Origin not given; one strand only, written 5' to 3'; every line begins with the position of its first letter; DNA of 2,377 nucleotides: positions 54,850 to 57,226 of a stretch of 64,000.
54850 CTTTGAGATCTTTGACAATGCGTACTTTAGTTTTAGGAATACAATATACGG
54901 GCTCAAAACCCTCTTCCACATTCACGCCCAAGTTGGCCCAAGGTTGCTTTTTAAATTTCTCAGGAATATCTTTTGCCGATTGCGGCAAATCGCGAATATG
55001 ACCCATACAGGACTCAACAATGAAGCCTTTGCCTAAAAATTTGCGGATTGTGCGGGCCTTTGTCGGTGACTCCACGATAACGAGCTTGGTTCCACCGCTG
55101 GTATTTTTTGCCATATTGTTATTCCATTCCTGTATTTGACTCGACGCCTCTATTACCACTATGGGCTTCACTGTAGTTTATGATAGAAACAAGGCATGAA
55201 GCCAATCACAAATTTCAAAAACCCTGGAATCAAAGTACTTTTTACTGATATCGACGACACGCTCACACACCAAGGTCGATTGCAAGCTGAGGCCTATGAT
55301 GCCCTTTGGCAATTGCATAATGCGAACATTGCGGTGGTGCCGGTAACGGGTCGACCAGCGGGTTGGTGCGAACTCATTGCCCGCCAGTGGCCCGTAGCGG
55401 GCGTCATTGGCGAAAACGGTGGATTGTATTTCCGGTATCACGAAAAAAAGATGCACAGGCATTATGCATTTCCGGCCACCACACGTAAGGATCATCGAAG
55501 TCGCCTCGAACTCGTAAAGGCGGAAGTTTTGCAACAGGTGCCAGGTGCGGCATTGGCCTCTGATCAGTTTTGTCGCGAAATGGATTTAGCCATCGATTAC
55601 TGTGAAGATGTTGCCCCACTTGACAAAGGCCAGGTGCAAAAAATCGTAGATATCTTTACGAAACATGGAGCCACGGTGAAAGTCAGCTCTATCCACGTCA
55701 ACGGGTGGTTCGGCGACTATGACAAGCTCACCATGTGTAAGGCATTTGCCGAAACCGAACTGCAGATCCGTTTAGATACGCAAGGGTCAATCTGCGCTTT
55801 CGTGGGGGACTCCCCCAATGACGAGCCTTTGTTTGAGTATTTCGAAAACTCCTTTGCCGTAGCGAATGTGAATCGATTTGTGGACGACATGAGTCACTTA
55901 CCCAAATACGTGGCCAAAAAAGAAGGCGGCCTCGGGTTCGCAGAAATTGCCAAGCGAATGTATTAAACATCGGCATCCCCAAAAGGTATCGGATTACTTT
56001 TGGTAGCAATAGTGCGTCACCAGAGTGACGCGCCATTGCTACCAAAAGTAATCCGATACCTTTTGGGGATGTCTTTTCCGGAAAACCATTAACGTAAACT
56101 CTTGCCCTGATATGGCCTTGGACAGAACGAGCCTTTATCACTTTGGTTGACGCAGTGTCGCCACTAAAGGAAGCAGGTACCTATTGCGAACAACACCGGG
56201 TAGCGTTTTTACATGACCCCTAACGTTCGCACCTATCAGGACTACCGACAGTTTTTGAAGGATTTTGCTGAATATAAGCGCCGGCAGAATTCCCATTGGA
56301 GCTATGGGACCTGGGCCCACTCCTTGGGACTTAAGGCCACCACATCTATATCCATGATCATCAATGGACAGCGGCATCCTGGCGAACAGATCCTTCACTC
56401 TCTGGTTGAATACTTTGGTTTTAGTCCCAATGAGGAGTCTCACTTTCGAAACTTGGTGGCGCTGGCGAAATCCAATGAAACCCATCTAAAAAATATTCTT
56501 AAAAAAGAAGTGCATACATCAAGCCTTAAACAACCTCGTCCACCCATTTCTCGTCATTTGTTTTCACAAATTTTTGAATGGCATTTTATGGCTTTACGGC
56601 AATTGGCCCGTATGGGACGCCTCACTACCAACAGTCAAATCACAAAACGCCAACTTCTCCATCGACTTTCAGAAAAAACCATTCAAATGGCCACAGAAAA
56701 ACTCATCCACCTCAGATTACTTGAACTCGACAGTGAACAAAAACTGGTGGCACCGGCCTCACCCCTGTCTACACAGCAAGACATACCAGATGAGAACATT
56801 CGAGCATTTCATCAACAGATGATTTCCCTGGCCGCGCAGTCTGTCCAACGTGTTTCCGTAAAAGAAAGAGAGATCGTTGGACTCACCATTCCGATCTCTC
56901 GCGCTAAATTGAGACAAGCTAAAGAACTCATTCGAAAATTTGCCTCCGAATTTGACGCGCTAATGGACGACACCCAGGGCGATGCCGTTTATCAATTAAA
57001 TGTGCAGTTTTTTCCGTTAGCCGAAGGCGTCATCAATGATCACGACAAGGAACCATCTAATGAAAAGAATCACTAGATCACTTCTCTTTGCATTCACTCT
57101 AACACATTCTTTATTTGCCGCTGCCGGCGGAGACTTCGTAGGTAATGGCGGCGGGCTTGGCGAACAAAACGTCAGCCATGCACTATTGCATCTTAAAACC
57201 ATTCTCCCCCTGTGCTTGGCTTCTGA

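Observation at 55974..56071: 98-bp near-perfect palindrome (47-bp arms) immediately after the HAD phosphatase gene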

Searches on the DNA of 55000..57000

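Call 7: search_rna_families(source=window, start=55000, end=57000, threshold=evalue, max_evalue=10)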
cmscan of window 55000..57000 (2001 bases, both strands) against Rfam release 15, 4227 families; matches with E-value up to 10: 7.
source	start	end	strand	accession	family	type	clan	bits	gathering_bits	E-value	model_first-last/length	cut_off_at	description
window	55988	56057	-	RF03556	mir-559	Gene; miRNA;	-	36.5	95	6.4e-05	1-91/91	no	mir-559 microRNA precursor family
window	55981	56064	+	RF00701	mir-126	Gene; miRNA;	-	30.5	47.2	0.0025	1-74/74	no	mir-126 microRNA precursor family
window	55981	56064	-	RF00701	mir-126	Gene; miRNA;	-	29.5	47.2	0.0045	1-74/74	no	mir-126 microRNA precursor family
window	55991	56054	+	RF04244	MIR169_6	Gene; miRNA;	CL00098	21.6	54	0.21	1-99/99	no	MIR169_6 microRNA precursor family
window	55981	56064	-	RF00732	mir-305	Gene; miRNA;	-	18.5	66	1.2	1-73/73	no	mir-305 microRNA precursor family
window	55981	56117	+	RF00035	OxyS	Gene; sRNA;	-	15.3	75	4.2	1-110/110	no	OxyS RNA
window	55346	55396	+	RF02806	PyrR208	Gene; snRNA; snoRNA; HACA-box;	-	15.2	64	7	1-60/60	no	Pyrobaculum sRNA 208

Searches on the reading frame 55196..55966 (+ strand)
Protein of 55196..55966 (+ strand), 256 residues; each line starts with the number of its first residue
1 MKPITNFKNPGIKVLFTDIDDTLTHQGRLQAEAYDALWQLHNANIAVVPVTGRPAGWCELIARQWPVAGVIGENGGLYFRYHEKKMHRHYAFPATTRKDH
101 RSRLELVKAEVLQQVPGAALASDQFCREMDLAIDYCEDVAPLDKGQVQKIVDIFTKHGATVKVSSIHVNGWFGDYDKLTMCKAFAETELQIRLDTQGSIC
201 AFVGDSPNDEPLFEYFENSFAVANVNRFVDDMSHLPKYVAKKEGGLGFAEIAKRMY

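Call 12: search_protein_families(library=pfam, proteins=[window:55196-55966:+], max_evalue=0.01)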
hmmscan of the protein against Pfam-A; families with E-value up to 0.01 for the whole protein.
window:55196-55966:+ (256 aa): 3 families
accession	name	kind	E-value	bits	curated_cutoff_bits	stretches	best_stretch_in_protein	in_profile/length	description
PF08282.18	Hydrolase_3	-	8.7e-15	55.6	20.9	2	15-95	1-82/255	haloacid dehalogenase-like hydrolase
PF05116.19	S6PP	-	1.6e-05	25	20.3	1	13-230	3-215/247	Sucrose-6F-phosphate phosphohydrolase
PF00702.32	Hydrolase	-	0.0012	19.8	26.4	0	192-211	166-185/191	haloacid dehalogenase-like hydrolase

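Call 13: search_protein_families(library=ncbifam, proteins=[window:55196-55966:+], max_evalue=0.01)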
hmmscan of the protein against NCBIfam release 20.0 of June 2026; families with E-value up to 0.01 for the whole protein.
window:55196-55966:+ (256 aa): 13 families
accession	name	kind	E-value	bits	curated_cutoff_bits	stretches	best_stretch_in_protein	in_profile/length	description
TIGR01484.1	HAD-SF-IIB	subfamily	3.1e-20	73.2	41.8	1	15-222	2-221/221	HAD-IIB family hydrolase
NF002245.0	PRK01158.1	equivalog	2.7e-12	46.5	198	1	12-254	3-227/233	phosphoglycolate phosphatase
TIGR00099.1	Cof-subfamily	subfamily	1.2e-11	44.7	137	1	14-86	1-74/256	Cof-type HAD-IIB family hydrolase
TIGR01487.1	Pglycolate_arch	equivalog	3.7e-10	40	122.75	1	12-251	1-214/215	phosphoglycolate phosphatase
TIGR01486.1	HAD-SF-IIB-MPGP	subfamily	1.5e-09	37.6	164.75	2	14-85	1-74/257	mannosyl-3-phosphoglycerate phosphatase family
TIGR02461.1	osmo_MPG_phos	equivalog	9.9e-08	32.3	244.35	1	14-79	1-67/227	mannosyl-3-phosphoglycerate phosphatase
NF045966.1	YcsE_rel_Pase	equivalog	6.1e-07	29.2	220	0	12-86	2-79/265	YcsE-related riboflavin metabolism phosphatase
TIGR01482.1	SPP-subfamily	subfamily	1.1e-06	28.3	107.15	1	17-245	3-210/225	sucrose-phosphate phosphatase subfamily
TIGR02471.1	sucr_syn_bact_C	equivalog_domain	5e-06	26.2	209.75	1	14-247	1-226/236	sucrose-phosphate synthase, sucrose phosphatase-like domain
NF001217.0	PRK00192.1-4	equivalog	3.1e-05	23.7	373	0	15-112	11-108/265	mannosyl-3-phosphoglycerate phosphatase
TIGR01670.1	KdsC-phosphatas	subfamily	0.0003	20.8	106.95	1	172-247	72-139/154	3-deoxy-D-manno-octulosonate 8-phosphate phosphatase, YrbI family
TIGR02463.1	MPGP_rel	hypoth_equivalog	0.00061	19.7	282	0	15-85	2-73/216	mannosyl-3-phosphoglycerate phosphatase-related protein YedP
NF001218.0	PRK00192.1-5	equivalog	0.0016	18.1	362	0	14-75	6-69/275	mannosyl-3-phosphoglycerate phosphatase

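Call 32: find_homologous_proteins(query=window:55196-55963:+, max_evalue=1e-40)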
Query window:55196-55963:+ (256 aa): 7968 proteins with E <= 1e-40 among 8000 candidates; the best 120 are listed.
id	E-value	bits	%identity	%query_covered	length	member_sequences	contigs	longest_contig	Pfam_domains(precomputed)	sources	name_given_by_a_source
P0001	4.0e-174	595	100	100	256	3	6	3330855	PF08282.19,PF05116.20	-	-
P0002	5.1e-126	437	74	100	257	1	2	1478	PF08282.19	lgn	-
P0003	1.5e-118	413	69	100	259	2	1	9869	PF08282.19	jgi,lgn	jgi:HAD superfamily hydrolase (TIGR01484 family)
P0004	2.6e-113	396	67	100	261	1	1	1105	PF08282.19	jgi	jgi:HAD superfamily hydrolase (TIGR01484 family)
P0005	8.9e-113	394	67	98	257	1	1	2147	PF08282.19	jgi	jgi:HAD superfamily hydrolase (TIGR01484 family)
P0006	4.3e-112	392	65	100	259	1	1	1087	PF08282.19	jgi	jgi:HAD superfamily hydrolase (TIGR01484 family)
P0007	8.7e-112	391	65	100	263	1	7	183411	PF08282.19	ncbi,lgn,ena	-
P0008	2.0e-111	389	64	100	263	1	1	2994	PF08282.19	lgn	-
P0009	1.7e-110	386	63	98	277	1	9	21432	PF08282.19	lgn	-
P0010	2.1e-110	386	66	98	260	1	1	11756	PF08282.19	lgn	-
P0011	4.0e-110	385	64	100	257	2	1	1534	PF08282.19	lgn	-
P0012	5.1e-110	385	66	99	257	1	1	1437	PF08282.19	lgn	-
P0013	5.3e-110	385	65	100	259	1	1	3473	PF08282.19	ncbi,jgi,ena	jgi:HAD superfamily hydrolase (TIGR01484 family)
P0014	1.0e-109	384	66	100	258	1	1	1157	PF08282.19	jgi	jgi:HAD superfamily hydrolase (TIGR01484 family)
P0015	1.0e-109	384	65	100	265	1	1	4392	PF08282.19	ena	-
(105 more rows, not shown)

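Call 34: find_encoding_contigs(protein=P0001, flank=3000, max_places=10)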
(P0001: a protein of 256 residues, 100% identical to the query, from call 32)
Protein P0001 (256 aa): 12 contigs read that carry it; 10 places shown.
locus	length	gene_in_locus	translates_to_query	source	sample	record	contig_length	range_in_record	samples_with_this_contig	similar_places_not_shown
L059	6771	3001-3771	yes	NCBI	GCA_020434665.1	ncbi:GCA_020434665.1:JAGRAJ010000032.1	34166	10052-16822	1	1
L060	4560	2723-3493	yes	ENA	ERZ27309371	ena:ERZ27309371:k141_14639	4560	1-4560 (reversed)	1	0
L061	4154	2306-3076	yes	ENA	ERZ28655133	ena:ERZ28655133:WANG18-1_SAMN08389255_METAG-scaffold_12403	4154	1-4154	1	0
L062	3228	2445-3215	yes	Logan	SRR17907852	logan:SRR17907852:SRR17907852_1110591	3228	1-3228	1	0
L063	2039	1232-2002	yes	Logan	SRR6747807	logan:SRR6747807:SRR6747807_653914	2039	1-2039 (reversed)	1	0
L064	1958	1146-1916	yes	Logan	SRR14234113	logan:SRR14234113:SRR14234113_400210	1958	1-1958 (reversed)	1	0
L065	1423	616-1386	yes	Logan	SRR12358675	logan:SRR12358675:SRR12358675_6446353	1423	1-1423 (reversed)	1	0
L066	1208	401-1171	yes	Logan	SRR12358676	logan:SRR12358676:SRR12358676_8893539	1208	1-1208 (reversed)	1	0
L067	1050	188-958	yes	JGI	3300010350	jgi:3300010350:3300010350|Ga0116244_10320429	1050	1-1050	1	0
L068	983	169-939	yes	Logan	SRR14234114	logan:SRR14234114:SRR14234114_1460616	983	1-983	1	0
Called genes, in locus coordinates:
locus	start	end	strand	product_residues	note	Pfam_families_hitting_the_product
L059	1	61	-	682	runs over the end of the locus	PF17804:TSP_NTD, PF03572:Peptidase_S41, PF11818:DUF3340 (weak)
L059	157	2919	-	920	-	PF01751:Toprim, PF01131:Topoisom_bac, PF13368:Toprim_C_rpt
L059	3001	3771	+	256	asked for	PF05116:S6PP (faint), PF08282:Hydrolase_3 (weak)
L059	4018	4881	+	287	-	PF14394:DUF4423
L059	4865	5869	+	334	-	-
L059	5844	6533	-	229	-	PF14602:Hexapep_2 (faint), PF00132:Hexapep (weak)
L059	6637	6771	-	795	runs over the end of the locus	PF09371:Tex_N, PF22706:Tex_central_region, PF14639:YqgF, PF16921:Tex_YqgF, PF14635:HHH_7, PF12836:HHH_3, PF17674:HHH_9, PF00575:S1, +1 more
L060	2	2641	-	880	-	?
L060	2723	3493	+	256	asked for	PF05116:S6PP (faint), PF08282:Hydrolase_3 (weak)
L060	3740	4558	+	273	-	?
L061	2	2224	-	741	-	?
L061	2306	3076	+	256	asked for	PF05116:S6PP (faint), PF08282:Hydrolase_3 (weak)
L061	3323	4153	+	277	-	?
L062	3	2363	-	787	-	?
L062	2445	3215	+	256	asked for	PF05116:S6PP (faint), PF08282:Hydrolase_3 (weak)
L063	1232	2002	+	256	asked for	PF05116:S6PP (faint), PF08282:Hydrolase_3 (weak)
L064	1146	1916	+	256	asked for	PF05116:S6PP (faint), PF08282:Hydrolase_3 (weak)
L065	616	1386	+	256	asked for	PF05116:S6PP (faint), PF08282:Hydrolase_3 (weak)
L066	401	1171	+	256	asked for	PF05116:S6PP (faint), PF08282:Hydrolase_3 (weak)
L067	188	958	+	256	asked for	PF05116:S6PP (faint), PF08282:Hydrolase_3 (weak)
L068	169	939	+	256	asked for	PF05116:S6PP (faint), PF08282:Hydrolase_3 (weak)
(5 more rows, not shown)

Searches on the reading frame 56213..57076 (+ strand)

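Call 12: search_protein_families(library=pfam, proteins=[window:56213-57076:+], max_evalue=0.01)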
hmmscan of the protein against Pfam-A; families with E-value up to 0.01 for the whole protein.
window:56213-57076:+ (287 aa): 3 families
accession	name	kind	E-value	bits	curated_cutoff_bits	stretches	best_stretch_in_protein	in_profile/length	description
PF14394.12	DUF4423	-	2.9e-30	105.7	30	1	111-269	9-165/165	Domain of unknown function (DUF4423)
PF01381.28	HTH_3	-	0.003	18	23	1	25-74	6-54/55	Helix-turn-helix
PF12844.13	HTH_19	-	0.005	17.2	30.2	0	43-74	26-57/64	Helix-turn-helix domain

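Call 13: search_protein_families(library=ncbifam, proteins=[window:56213-57076:+], max_evalue=0.01)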
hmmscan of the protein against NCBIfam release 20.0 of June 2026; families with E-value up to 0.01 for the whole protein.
window:56213-57076:+ (287 aa): 1 family
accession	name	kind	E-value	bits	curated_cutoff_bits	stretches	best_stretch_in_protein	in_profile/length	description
TIGR02147.1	Fsuc_second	paralog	1.3e-41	142.9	50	1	4-271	3-271/272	TIGR02147 family protein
